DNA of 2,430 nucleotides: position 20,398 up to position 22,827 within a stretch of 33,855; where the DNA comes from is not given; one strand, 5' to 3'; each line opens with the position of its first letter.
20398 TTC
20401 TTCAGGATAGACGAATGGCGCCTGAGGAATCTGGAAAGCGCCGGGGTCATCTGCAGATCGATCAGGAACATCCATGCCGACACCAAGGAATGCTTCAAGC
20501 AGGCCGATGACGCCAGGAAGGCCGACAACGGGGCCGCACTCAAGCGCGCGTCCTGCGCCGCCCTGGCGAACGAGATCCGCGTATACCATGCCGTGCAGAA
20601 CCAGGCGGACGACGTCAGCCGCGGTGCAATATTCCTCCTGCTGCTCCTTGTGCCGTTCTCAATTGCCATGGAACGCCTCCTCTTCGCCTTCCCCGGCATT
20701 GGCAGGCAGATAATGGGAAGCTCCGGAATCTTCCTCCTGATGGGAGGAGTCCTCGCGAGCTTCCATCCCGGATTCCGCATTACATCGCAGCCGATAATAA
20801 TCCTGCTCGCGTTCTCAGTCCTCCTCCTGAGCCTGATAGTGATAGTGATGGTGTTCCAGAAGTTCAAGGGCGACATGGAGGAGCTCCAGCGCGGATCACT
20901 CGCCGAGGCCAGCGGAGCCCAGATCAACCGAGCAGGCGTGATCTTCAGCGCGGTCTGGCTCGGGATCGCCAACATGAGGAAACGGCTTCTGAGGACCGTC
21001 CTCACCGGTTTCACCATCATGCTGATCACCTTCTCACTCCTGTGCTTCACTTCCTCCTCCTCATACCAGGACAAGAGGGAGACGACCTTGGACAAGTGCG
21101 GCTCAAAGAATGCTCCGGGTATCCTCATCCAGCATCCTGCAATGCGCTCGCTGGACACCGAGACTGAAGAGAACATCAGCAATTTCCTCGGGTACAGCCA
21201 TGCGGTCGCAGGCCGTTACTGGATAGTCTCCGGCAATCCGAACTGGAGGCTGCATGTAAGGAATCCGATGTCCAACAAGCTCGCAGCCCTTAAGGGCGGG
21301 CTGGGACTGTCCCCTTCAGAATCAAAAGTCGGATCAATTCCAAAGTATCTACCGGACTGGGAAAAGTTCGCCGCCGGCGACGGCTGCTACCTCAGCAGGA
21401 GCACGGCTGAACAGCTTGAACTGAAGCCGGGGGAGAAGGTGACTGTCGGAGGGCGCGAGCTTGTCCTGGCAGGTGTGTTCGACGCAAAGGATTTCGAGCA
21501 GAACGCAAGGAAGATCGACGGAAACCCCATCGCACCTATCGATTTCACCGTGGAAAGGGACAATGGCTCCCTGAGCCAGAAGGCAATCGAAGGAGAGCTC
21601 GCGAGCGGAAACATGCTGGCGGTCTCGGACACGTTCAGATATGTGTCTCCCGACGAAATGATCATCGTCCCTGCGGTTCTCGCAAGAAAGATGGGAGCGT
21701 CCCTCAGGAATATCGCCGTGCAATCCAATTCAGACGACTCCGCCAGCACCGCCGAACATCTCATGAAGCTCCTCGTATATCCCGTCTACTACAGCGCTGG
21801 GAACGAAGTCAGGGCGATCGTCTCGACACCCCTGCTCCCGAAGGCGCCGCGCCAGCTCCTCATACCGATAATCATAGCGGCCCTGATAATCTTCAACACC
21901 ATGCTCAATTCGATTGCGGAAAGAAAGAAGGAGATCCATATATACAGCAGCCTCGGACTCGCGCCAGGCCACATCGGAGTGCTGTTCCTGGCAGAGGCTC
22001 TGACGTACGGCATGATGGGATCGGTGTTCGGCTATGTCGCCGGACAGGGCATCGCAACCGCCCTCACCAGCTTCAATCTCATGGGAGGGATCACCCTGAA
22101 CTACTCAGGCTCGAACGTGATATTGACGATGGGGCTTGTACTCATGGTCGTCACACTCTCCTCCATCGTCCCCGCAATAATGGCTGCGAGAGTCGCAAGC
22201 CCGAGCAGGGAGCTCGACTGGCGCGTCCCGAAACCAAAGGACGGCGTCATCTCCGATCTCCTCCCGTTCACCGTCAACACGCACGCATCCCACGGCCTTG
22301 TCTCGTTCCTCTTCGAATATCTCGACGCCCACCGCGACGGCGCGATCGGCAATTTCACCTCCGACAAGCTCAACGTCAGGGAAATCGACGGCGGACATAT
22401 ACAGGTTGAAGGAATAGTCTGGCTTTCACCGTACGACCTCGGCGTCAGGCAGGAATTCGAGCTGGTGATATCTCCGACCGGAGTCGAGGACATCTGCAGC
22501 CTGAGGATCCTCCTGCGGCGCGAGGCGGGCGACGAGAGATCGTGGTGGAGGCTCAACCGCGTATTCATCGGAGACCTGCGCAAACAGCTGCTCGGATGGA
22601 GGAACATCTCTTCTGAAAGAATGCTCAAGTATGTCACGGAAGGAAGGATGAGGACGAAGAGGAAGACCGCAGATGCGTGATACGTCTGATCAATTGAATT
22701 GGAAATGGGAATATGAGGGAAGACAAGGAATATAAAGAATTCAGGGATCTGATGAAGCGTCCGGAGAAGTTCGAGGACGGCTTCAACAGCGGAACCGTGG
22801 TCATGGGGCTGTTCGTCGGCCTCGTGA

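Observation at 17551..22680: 1709-aa single-chain fusion of a pseudo-peptidase/coiled-coil ectodomain to an FtsX permease: a possible cis-fused analogue of FtsEX-EnvC/PcsB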

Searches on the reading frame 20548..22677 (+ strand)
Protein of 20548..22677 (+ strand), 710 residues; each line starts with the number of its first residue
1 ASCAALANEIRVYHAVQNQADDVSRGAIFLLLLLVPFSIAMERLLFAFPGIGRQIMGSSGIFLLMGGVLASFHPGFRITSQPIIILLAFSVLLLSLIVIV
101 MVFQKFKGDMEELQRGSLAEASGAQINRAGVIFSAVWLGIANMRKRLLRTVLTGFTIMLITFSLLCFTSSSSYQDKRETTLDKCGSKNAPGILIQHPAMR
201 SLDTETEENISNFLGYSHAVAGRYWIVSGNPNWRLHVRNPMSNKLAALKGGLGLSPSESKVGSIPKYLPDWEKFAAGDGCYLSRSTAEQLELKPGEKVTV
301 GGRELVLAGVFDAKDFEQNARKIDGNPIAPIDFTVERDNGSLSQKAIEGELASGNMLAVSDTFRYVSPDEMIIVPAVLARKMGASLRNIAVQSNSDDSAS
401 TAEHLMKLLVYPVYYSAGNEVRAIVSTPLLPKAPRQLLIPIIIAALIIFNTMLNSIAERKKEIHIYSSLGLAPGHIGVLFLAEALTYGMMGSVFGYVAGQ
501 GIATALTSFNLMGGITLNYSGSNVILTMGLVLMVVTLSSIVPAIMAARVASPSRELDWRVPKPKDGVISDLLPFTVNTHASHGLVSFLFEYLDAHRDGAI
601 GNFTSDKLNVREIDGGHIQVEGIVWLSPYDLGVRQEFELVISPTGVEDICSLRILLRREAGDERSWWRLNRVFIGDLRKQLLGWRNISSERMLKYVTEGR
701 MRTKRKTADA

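Call 36: predict_structure(alignment_id=A3)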
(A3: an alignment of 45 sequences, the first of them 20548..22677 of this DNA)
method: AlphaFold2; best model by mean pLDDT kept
length: 710 residues; sequences in the alignment: 45
mean_pLDDT: 84.2   pTM: 0.65
mean pLDDT of the five models: 84.2, 81.9, 79.1, 79.0, 78.0
residues with pLDDT >= 90: 289; 70-90: 325; 50-70: 80; < 50: 16
segments of 3 or more residues with pLDDT < 50: 1-5, 117-122
pLDDT, mean of each block of 10 residues (from residue 1): 49 66 82 89 91 89 89 74 77 80 75 54 59 82 89 90 82 67 72 87 87 88 93 94 95 93 88 89 96 95 94 93 91 77 65 70 89 95 93 87 84 86 75 69 90 89 79 86 93 90 83 67 88 94 90 70 92 86 93 86 91 87 93 95 86 95 95 90 81 89 67
secondary structure, 60 per line:
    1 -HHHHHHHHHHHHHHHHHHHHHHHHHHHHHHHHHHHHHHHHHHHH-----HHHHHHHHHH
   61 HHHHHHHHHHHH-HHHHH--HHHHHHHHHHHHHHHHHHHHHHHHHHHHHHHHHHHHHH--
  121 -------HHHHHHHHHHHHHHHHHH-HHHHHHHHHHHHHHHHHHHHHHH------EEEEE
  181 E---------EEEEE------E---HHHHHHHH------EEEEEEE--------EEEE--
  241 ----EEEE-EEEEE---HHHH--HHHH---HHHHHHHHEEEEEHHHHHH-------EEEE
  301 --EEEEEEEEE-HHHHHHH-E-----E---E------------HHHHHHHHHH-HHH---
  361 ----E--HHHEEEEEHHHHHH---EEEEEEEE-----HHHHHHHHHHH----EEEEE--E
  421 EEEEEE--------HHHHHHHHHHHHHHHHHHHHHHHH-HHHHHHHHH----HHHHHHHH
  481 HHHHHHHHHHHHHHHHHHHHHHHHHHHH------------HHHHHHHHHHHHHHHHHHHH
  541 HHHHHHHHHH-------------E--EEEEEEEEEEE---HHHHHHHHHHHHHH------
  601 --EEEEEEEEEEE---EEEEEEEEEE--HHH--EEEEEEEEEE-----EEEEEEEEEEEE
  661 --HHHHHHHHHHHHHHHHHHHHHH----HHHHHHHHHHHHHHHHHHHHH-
elements in order (helices of 4 or more, strands of 3 or more residues): H2-45 H51-72 H74-78 H81-118 H128-145 H147-169 E176-181 E191-195 H206-213 E220-226 E235-238 E245-248 E250-254 H258-261 H264-267 H271-278 E279-283 H284-289 E297-300 E303-311 H313-319 H344-353 E371-375 H376-381 E385-392 H398-408 E413-417 E420-426 H435-458 H460-468 H473-508 H521-550 E567-577 H581-594 E603-613 E617-626 E634-643 E649-660 H663-684 H689-709
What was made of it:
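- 22198..22680 (+): aa 1550-1709: conserved cytoplasmic alpha/beta tail domain, function unknown. AF2 strands and helices 567-709 of model 2 (call 36).
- On Type VII ABC permease superfamily (MacB/FtsX fold): AF2 model 2 shows TM1 at 1146-1168, a mixed alpha/beta domain at 1175-1425, and TM2-4 (call 36).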

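Call 40: fold_search(model_id=the predicted structure, library=pdb)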
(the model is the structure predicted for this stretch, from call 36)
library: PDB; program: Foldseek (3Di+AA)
matches with E <= 10: 931; with E <= 0.001: 21
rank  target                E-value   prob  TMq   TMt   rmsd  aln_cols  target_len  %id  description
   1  9rld_E                5.2e-11  1.00  0.21  0.34  19.6       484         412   15  LolCDE complex with Lpp lipoprotein (released 2026-01-21)
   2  9rlc_E                1.4e-10  1.00  0.21  0.35  19.4       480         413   14  LolCDE complex with Lpp lipoprotein (released 2026-01-21)
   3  9rli_E                8.5e-10  1.00  0.21  0.35  19.1       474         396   14  LolCDEdelta(235-252) complex with Pal lipoprotein (released 2026-01-21)
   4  9xro_E                9.7e-10  1.00  0.22  0.38  19.0       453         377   15  LolCDE in complex with SMT-738_3 (released 2026-03-18)
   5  7mdx_A                1.2e-08  1.00  0.22  0.36  17.3       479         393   15  LolCDE nucleotide-free (released 2021-08-11)
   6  9rld_C                1.3e-08  1.00  0.21  0.35  17.1       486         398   14  LolCDE complex with Lpp lipoprotein (released 2026-01-21)
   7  7w7a_J                4.4e-08  1.00  0.21  0.40  19.4       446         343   13  Heme exporter in complex with Mn-containing protoporphyrin IX, Mn-anomalous data (released 2022-06-22)
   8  7w7a_D                1.5e-07  1.00  0.20  0.38  19.3       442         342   13  Heme exporter in complex with Mn-containing protoporphyrin IX, Mn-anomalous data (released 2022-06-22)
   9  5lil_B                1.6e-07  1.00  0.23  0.26  17.8       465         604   14  Structure of Aggregatibacter actinomycetemcomitans MacB bound to ATPyS (P21) (released 2017-11-15)
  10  5lj7_B                1.8e-07  1.00  0.23  0.27  17.4       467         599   14  Structure of Aggregatibacter actinomycetemcomitans MacB bound to ATP (P21) (released 2017-11-15)
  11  7w7a_B                1.8e-07  1.00  0.20  0.40  19.1       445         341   12  Heme exporter in complex with Mn-containing protoporphyrin IX, Mn-anomalous data (released 2022-06-22)
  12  7w78_B                2.9e-07  1.00  0.19  0.35  20.1       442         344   13  Heme exporter HrtBA in complex with Mg-AMPPNP (released 2022-06-22)
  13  7v8i_C                3.7e-07  1.00  0.18  0.29  19.2       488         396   15  LolCD(E171Q)E with bound AMPPNP in nanodiscs (released 2022-08-31)
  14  5xu1_S                1.3e-06  1.00  0.22  0.39  18.9       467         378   13  Structure of a non-canonical ABC transporter from Streptococcus pneumoniae R6 (released 2018-01-24)
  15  7mdx_B                1.7e-06  1.00  0.19  0.31  19.8       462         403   14  LolCDE nucleotide-free (released 2021-08-11)
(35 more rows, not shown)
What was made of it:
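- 20986..22197 (+): aa 1146-1549: MacB/LolCE-type module. Comprises TM1, a 264-aa periplasmic domain (aa 1170-1433), TM2, the coupling-helix region (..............), TM3 and TM4. Foldseek LolE 5e-11, HrtB and MacB (call 40).
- On Type VII ABC permease superfamily (MacB/FtsX fold): Foldseek finds LolE, LolC, HrtB and MacB (call 40).
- Closest known: BceB. Different: Foldseek similarity is weak (BceAB 3.8e-3, call 40).
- The best structural matches are LolE/LolC, HrtB and MacB (call 40).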
